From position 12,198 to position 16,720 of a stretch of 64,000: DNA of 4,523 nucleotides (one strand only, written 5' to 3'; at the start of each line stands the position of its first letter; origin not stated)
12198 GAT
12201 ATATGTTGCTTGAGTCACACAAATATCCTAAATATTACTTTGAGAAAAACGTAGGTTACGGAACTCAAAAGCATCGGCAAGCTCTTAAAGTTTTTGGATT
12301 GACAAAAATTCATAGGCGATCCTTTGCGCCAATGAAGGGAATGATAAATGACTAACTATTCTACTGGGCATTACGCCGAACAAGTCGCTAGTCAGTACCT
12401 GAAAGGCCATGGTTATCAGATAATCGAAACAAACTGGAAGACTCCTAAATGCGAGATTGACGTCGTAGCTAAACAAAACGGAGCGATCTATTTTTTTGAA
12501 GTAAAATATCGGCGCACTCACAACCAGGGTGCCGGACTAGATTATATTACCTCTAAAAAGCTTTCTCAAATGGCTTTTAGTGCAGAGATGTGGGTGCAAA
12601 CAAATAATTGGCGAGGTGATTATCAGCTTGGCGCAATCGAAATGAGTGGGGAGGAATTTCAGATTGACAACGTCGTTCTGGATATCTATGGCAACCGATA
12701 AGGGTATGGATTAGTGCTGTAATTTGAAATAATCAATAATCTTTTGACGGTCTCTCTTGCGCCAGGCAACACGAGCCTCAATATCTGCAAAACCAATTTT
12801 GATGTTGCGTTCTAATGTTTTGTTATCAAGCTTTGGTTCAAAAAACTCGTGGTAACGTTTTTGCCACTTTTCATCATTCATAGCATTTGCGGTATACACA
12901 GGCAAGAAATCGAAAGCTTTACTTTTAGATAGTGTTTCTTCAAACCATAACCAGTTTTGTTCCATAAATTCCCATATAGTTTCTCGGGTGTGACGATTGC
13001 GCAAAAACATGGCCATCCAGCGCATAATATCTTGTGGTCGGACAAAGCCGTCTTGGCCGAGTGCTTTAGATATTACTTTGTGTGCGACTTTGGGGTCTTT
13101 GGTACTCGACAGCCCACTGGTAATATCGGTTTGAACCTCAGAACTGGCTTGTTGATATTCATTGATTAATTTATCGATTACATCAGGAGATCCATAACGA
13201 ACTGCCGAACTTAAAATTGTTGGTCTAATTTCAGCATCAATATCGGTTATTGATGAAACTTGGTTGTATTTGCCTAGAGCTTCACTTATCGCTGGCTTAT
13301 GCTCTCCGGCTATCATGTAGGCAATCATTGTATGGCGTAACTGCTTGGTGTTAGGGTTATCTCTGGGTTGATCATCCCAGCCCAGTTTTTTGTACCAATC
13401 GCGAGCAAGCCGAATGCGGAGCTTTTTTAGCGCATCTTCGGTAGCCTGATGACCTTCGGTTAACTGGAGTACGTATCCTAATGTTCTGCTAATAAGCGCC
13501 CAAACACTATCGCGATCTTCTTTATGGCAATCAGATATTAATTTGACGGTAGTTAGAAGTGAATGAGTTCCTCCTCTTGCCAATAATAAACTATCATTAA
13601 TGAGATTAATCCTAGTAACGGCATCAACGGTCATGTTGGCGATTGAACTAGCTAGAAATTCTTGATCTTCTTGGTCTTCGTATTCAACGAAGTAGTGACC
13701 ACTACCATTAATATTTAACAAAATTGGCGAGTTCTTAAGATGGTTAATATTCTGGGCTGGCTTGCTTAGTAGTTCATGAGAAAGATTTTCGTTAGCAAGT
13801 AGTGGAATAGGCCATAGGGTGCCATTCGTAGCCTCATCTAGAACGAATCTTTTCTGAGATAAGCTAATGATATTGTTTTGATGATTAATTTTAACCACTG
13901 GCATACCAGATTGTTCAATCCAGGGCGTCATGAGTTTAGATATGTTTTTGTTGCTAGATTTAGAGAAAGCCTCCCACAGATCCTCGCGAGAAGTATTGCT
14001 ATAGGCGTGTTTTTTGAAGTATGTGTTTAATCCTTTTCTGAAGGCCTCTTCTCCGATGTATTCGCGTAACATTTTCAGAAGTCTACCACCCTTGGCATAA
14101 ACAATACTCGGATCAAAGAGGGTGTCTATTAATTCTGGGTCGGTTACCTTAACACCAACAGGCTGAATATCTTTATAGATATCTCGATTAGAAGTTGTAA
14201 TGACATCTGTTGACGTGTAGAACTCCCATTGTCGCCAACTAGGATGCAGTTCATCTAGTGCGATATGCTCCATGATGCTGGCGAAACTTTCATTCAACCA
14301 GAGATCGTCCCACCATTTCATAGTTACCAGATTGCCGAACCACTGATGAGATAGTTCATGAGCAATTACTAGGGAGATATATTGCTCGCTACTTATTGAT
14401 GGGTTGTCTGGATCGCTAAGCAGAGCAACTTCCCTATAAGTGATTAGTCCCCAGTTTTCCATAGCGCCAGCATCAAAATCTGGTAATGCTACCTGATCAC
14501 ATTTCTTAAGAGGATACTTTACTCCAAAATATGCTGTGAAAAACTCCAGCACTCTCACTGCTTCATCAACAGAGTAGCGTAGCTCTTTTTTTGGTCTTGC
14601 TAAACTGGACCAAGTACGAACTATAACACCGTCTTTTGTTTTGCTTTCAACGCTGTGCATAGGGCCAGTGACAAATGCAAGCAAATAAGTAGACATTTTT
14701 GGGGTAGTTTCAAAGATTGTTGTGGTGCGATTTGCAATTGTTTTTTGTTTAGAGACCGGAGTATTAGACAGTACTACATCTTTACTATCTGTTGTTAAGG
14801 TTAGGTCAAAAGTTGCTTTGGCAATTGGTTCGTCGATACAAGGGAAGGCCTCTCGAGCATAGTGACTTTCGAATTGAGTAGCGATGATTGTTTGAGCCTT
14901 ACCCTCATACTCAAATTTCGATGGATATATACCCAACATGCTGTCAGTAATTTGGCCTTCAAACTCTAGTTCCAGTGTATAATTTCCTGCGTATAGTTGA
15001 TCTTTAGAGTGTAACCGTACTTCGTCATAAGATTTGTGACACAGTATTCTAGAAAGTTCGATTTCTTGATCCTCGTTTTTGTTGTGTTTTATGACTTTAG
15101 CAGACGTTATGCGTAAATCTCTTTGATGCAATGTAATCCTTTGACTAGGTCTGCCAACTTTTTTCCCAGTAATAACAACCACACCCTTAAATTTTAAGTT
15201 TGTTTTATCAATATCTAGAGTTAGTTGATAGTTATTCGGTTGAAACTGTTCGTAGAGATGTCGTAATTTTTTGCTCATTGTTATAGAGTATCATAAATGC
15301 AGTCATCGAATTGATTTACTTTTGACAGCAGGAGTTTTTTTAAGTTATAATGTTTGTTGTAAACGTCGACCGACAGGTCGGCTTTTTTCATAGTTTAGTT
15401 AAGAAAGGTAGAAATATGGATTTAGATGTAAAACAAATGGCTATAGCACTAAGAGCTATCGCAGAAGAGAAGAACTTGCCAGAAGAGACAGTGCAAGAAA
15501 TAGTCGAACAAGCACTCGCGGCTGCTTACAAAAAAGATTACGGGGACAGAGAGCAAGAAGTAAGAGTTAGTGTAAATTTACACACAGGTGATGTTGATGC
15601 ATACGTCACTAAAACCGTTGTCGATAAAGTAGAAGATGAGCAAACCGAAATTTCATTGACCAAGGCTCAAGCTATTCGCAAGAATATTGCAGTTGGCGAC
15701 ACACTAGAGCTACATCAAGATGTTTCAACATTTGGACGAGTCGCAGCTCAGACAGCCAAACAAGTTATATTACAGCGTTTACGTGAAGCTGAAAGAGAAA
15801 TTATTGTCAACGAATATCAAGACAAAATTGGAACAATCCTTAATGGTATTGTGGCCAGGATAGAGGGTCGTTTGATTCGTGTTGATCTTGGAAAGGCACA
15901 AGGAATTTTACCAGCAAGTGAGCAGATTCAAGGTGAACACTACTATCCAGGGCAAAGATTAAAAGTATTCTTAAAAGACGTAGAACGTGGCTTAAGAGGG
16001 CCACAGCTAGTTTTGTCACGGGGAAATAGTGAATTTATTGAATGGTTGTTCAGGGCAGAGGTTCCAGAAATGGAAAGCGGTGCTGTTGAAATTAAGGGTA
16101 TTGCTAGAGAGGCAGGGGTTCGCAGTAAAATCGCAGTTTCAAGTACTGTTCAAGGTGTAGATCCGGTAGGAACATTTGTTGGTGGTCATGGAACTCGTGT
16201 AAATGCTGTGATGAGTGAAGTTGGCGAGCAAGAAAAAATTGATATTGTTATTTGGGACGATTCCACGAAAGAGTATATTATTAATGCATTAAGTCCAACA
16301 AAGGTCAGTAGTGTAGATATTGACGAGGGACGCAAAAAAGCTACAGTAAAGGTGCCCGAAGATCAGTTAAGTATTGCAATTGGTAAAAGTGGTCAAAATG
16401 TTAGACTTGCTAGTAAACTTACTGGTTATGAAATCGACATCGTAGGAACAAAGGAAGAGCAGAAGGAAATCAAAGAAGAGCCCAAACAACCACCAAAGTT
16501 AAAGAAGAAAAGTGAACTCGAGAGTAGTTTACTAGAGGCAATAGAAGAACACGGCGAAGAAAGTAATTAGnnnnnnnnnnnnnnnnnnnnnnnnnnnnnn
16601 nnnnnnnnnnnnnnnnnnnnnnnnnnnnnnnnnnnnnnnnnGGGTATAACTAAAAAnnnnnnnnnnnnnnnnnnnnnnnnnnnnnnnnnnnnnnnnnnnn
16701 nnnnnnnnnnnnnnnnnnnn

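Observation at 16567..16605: Exact CIRCE (HrcA operator) embedded in the clpC promoter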

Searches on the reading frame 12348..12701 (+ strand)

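Call 8: search_protein_families(library=ncbifam, proteins=[window:12348-12701:+])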
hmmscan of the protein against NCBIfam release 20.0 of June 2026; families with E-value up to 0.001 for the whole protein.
window:12348-12701:+ (117 aa): 21 families
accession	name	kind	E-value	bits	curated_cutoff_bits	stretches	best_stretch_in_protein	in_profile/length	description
NF009150.0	PRK12497.1-3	equivalog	5.8e-21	74.8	81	1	2-107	4-111/118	YraN family protein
NF009152.0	PRK12497.2-4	equivalog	1.8e-20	73.1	111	1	2-106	6-108/114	YraN family protein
NF009154.0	PRK12497.3-3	equivalog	2.8e-19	69.3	109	1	4-87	10-93/123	YraN family protein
NF009151.0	PRK12497.1-5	equivalog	6e-16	58.9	124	1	4-87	14-95/126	YraN family protein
NF011280.0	PRK14688.1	equivalog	8.4e-16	58.1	230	1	5-86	7-88/121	hypothetical protein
NF011268.0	PRK14675.1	equivalog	3.6e-15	56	180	1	2-85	8-91/127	hypothetical protein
NF011271.0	PRK14678.1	equivalog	3.9e-15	55.9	172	1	6-91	8-96/120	hypothetical protein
NF011273.0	PRK14680.1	equivalog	2e-13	50.5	199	1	3-88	5-91/134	hypothetical protein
NF011270.0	PRK14677.1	equivalog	3.1e-13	50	124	1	9-102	6-97/108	hypothetical protein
TIGR00252.1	TIGR00252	hypoth_equivalog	3.3e-13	49.7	69.05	1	5-87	8-90/123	YraN family protein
NF011281.0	PRK14689.1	equivalog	6.7e-13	48.8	122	1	3-94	7-99/128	hypothetical protein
NF011274.0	PRK14681.1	equivalog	6e-12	45.7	207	1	5-86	44-126/158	hypothetical protein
NF009153.0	PRK12497.3-1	equivalog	1.8e-11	44.3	171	1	2-87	8-95/125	YraN family protein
NF011275.0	PRK14682.1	equivalog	2.9e-10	40.5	203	1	4-94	4-95/117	hypothetical protein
NF011267.0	PRK14674.1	equivalog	1.3e-08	35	232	1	5-84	6-85/133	hypothetical protein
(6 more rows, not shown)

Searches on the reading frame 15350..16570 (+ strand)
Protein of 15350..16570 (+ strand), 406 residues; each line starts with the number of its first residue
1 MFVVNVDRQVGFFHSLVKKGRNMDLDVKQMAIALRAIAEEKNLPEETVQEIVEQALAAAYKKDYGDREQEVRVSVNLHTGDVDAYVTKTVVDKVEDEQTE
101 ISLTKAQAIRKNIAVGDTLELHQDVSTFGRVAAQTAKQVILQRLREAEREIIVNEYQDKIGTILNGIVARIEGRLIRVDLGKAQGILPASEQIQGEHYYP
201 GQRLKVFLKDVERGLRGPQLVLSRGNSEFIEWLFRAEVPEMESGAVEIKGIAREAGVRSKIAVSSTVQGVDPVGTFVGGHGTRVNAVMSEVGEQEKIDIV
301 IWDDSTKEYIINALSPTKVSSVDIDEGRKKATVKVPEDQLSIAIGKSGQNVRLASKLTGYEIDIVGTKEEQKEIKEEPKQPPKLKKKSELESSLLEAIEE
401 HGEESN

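Call 9: search_protein_families(library=pfam, proteins=[window:15350-16570:+], max_evalue=0.00001)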
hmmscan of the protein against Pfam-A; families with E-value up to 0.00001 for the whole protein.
window:15350-16570:+ (406 aa): 4 families
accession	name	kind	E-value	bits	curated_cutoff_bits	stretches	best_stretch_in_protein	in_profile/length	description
PF08529.16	NusA_N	-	5.3e-38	130.3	23.8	1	33-150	5-119/119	NusA N-terminal domain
PF13184.12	KH_5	-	1.7e-19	70.1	27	1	255-324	1-69/69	NusA-like KH domain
PF23095.1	KH_NusA_C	-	3.1e-07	30.8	34.2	1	333-364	3-34/59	Transcription termination/antitermination protein NusA, KH domain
PF00575.29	S1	-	6e-07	30.2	22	1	158-220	2-71/74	S1 RNA binding domain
